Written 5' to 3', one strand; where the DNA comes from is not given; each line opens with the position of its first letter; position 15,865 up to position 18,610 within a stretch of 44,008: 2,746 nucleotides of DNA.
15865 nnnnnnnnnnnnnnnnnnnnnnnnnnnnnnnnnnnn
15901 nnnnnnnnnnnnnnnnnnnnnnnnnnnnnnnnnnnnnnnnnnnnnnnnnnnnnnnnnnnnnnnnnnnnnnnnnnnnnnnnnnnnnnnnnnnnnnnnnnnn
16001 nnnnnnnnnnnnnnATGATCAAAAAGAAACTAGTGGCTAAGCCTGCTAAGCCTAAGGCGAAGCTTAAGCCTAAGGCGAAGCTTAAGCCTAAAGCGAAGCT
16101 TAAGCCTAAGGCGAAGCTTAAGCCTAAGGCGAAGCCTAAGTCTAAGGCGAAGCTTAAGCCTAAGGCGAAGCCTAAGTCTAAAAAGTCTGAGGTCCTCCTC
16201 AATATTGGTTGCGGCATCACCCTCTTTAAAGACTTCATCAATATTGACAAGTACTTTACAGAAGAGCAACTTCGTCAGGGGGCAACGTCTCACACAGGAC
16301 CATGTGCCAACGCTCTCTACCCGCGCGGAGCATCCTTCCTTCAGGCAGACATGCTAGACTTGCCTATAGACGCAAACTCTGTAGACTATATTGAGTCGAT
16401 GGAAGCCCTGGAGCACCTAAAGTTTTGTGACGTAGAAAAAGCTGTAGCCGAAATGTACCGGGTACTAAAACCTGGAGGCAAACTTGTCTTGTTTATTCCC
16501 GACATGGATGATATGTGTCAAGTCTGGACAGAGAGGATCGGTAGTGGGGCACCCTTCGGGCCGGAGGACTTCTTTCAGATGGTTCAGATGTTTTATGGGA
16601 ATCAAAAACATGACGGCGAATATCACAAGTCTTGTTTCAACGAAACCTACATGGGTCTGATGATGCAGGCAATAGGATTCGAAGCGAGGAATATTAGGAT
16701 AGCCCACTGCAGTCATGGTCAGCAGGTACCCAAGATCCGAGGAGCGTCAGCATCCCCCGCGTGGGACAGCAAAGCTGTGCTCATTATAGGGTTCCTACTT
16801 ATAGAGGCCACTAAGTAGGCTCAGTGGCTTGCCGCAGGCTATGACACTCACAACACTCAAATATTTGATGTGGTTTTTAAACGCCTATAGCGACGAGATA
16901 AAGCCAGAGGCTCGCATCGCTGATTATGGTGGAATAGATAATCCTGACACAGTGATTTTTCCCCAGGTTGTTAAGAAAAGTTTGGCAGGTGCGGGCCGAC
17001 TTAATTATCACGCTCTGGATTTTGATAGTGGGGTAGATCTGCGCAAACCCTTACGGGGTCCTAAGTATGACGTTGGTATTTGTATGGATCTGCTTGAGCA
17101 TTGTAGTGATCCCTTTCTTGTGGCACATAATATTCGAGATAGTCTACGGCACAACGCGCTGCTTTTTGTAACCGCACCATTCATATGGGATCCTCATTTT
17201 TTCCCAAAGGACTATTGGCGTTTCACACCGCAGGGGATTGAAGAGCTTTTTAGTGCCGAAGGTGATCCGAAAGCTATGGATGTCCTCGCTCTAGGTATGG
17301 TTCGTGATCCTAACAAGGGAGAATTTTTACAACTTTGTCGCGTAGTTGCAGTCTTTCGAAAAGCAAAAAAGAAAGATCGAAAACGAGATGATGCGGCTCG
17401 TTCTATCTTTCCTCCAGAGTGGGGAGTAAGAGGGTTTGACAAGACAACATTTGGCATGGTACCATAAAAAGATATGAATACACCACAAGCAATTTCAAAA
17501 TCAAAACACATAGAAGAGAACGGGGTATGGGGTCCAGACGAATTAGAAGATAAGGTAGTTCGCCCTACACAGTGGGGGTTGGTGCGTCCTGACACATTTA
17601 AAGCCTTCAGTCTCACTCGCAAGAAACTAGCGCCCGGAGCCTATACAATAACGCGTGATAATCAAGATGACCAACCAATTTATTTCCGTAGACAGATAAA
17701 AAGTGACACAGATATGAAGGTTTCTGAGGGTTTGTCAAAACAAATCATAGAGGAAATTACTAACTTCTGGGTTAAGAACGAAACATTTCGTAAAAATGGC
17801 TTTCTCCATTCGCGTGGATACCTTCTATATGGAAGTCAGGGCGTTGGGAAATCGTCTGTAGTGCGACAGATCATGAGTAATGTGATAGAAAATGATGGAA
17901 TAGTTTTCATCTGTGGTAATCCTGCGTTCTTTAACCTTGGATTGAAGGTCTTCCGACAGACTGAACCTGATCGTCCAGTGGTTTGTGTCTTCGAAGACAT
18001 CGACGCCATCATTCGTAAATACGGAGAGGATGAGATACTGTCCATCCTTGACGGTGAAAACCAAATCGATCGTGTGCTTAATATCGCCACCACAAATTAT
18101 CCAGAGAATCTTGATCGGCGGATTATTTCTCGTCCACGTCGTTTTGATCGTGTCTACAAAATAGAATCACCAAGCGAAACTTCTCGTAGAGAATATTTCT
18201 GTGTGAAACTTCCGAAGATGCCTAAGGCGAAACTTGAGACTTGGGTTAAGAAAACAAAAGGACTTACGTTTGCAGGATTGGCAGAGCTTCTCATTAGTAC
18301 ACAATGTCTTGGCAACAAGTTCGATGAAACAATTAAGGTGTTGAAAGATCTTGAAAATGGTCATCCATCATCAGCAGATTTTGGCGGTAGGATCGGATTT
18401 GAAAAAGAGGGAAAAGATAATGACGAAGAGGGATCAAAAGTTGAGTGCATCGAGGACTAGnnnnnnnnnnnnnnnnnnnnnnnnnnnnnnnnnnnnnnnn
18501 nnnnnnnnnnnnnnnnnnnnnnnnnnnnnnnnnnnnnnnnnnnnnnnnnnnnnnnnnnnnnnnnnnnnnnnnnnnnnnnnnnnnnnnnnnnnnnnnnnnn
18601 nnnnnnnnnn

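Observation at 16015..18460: Methyltransferase / degenerate methyltransferase-like / BCS1-like AAA+ ATPase cassette at the head of the rightward arm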

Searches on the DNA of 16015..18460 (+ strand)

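Call 7: search_dna_similar(query=window:16015-18460:+, collection=phages, mode=distant)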
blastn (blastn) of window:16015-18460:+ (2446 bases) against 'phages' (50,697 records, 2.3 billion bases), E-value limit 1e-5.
No match.
